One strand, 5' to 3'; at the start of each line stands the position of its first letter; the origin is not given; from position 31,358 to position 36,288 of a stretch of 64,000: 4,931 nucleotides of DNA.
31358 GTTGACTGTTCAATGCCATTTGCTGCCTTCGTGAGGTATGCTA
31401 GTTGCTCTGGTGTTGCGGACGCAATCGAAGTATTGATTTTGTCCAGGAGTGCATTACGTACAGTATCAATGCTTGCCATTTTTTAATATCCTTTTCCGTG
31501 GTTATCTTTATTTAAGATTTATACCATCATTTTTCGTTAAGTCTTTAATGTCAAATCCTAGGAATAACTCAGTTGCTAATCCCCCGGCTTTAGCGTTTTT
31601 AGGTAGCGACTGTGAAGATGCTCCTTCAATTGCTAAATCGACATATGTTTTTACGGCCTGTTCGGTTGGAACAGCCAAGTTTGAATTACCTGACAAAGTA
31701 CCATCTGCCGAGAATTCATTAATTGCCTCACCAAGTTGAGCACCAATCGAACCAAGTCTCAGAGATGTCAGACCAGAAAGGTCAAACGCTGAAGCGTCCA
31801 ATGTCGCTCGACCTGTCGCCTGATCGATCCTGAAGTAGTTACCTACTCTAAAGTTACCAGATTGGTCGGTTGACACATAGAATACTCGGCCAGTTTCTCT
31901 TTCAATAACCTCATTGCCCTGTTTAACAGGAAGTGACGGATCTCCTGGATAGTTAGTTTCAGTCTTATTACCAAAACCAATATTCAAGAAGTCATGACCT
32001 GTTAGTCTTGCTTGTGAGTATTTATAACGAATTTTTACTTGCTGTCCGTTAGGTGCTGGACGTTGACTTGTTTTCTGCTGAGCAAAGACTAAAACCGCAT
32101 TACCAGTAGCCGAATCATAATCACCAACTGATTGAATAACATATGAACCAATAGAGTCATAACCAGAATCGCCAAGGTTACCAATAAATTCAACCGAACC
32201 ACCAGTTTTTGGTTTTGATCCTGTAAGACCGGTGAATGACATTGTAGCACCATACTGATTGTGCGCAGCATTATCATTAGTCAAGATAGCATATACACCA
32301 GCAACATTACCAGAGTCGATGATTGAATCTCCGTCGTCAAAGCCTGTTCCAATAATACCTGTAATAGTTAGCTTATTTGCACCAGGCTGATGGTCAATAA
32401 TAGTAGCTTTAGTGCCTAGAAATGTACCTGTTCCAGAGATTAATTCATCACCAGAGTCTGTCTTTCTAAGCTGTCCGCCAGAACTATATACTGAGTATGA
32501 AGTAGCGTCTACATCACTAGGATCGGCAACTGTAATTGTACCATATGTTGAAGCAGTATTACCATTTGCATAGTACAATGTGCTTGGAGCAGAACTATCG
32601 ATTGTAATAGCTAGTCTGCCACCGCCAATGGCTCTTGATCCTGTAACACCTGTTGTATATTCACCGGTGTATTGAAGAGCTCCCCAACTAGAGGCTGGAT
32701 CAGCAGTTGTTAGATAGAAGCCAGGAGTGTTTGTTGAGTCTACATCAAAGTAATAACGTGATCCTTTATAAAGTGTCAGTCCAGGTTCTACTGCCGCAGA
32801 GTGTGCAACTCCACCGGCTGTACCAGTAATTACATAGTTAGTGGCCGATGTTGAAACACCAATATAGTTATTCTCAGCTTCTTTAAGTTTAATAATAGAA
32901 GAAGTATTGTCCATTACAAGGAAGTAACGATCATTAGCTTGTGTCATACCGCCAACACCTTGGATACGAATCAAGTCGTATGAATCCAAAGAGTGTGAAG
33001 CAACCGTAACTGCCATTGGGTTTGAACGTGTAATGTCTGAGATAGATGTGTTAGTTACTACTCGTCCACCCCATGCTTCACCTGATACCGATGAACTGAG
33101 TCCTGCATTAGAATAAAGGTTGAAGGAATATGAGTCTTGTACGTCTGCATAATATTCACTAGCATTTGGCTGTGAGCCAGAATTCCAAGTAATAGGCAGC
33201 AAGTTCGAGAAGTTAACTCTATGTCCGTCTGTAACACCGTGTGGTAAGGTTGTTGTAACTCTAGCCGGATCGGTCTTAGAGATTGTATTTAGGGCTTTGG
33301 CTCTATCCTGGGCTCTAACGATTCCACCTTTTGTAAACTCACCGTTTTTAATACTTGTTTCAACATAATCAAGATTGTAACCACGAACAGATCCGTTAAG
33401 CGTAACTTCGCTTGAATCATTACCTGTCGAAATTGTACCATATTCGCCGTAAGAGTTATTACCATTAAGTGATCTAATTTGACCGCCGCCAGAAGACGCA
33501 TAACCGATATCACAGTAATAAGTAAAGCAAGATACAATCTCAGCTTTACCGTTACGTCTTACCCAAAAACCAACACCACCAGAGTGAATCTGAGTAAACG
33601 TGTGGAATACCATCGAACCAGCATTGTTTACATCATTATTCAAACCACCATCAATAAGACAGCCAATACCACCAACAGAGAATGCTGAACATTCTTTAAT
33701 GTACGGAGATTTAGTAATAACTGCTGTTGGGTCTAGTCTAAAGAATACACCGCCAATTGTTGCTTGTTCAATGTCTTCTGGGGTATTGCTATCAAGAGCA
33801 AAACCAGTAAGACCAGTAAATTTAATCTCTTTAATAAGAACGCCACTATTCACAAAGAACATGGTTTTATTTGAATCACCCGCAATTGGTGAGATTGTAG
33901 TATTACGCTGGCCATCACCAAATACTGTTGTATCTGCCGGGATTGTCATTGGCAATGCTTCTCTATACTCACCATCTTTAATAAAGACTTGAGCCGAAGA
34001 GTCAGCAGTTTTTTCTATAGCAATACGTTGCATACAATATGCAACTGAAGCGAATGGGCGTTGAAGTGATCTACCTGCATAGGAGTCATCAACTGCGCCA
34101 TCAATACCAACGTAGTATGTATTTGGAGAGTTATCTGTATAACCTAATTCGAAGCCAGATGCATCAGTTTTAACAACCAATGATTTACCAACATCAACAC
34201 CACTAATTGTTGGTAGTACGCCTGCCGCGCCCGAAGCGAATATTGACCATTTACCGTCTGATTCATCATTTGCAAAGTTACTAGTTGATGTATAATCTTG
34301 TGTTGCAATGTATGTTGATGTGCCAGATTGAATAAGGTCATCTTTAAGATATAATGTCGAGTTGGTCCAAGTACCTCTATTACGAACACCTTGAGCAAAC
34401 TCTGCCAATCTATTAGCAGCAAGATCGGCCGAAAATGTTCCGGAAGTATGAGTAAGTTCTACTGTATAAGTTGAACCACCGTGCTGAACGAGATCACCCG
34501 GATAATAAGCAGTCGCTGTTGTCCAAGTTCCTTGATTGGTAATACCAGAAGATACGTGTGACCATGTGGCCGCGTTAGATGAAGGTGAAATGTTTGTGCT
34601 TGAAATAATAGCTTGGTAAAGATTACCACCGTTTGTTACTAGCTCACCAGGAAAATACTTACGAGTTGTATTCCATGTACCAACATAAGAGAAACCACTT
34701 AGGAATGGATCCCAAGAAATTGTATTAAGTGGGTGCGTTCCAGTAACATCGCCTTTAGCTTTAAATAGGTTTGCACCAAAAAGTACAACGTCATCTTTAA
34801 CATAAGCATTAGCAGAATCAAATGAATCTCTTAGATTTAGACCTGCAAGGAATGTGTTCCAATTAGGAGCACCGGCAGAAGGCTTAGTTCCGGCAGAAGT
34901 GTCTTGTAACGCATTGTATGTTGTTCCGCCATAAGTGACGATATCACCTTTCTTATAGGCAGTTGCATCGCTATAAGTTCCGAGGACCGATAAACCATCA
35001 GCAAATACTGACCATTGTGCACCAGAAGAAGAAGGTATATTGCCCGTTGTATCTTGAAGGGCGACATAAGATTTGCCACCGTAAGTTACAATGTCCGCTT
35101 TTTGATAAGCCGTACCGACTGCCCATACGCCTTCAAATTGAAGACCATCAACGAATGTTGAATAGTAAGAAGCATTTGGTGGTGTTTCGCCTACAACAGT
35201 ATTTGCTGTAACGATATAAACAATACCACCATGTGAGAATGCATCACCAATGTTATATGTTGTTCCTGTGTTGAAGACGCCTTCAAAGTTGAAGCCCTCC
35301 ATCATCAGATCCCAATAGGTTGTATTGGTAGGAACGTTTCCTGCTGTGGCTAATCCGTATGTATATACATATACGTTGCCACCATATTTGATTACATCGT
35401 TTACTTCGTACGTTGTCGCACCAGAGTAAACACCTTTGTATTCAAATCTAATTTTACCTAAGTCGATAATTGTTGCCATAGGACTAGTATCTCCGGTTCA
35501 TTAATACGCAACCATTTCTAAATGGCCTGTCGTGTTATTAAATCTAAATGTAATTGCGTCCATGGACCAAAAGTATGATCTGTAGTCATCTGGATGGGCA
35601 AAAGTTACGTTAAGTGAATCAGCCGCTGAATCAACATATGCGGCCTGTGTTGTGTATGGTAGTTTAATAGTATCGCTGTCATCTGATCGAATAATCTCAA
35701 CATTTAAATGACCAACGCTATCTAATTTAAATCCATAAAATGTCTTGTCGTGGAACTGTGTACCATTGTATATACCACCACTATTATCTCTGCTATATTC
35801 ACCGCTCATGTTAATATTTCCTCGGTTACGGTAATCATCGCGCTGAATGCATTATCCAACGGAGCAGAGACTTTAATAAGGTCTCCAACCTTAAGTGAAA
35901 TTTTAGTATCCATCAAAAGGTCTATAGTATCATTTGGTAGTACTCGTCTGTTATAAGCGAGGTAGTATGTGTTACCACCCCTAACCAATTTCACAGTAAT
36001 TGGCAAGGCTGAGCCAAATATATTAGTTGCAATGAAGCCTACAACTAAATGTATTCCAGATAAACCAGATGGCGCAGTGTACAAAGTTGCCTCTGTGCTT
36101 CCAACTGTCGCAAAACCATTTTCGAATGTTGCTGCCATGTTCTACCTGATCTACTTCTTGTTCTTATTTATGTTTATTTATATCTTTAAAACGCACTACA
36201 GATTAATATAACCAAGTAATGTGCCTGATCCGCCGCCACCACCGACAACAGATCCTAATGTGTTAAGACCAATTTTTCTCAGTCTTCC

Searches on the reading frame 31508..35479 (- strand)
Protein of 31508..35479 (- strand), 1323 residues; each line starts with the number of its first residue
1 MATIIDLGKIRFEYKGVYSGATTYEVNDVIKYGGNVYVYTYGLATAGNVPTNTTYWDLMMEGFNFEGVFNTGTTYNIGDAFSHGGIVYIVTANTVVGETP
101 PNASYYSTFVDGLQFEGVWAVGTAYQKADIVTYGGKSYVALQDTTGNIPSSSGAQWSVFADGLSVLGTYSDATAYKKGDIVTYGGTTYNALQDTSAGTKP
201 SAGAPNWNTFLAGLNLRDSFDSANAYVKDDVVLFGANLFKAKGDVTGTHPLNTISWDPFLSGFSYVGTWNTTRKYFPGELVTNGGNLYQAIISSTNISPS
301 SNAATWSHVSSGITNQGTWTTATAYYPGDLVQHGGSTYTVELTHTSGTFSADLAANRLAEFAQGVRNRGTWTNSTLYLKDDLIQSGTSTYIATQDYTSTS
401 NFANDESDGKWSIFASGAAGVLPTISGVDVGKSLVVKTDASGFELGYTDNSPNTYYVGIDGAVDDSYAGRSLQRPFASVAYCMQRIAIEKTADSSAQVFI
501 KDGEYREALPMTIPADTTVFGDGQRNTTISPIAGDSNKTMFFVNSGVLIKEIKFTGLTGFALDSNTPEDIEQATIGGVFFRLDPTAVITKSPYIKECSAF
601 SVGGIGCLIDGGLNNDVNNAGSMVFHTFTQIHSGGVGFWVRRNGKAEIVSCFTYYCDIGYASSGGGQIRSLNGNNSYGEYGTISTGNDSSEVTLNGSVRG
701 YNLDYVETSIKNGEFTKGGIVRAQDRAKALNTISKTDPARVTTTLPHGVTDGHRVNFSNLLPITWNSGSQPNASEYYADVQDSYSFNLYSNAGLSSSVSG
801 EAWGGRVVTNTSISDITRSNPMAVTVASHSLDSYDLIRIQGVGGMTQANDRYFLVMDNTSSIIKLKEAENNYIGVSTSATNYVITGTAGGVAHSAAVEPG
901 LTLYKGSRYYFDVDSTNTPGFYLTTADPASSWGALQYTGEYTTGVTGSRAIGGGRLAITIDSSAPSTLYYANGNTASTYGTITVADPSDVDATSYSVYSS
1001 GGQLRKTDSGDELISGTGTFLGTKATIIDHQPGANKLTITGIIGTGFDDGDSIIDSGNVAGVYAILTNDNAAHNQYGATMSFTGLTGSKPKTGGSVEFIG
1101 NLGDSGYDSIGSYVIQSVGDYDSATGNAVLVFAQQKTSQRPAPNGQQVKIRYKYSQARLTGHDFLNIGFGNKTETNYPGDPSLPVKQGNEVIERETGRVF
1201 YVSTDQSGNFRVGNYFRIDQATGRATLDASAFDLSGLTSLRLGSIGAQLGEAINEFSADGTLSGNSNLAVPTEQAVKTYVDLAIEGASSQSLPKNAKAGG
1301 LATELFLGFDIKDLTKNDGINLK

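Call 7: search_protein_families(library=pfam, proteins=[window:31508-35479:-], max_evalue=0.01)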
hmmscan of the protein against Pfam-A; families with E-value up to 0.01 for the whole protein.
window:31508-35479:- (1323 aa): 2 families
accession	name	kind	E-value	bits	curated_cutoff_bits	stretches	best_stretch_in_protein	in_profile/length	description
PF02839.19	CBM_5_12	-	4.1e-21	75.2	26.2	3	119-149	2-40/44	Carbohydrate-binding module family 5/12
PF16190.11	E1_FCCH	-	0.0028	18.1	29.5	0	827-853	12-39/70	Ubiquitin-activating enzyme E1 FCCH domain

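Call 13: search_protein_families(library=phrogs, proteins=[window:31508-35479:-], max_evalue=0.001)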
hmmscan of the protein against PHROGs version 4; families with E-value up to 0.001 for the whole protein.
window:31508-35479:- (1323 aa): 7 families
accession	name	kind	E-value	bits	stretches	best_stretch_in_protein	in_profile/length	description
phrog_9851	-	tail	7.6e-209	697.2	7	1123-1283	920-1078/1092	tail fiber protein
phrog_5073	-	tail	7.2e-27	95.6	2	112-160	211-258/519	tail fiber protein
phrog_17885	-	tail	5.7e-22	78.5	2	496-691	99-284/1002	tail fiber protein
phrog_13163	-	tail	1.2e-21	77.4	2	1158-1245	795-877/976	baseplate wedge subunit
phrog_26419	-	tail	4.1e-10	39.8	1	111-212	155-267/567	tail fiber protein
phrog_16748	-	unknown function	1.4e-05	25.9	0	64-103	87-124/143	-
phrog_1289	-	head and packaging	0.0001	22.9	0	167-207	278-317/331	portal protein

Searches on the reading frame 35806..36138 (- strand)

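Call 13: search_protein_families(library=phrogs, proteins=[window:35806-36138:-], max_evalue=0.001)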
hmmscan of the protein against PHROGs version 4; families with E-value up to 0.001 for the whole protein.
window:35806-36138:- (110 aa): 1 family
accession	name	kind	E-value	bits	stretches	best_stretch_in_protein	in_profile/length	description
phrog_1276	-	unknown function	0.00063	20.3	1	1-106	1-110/325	-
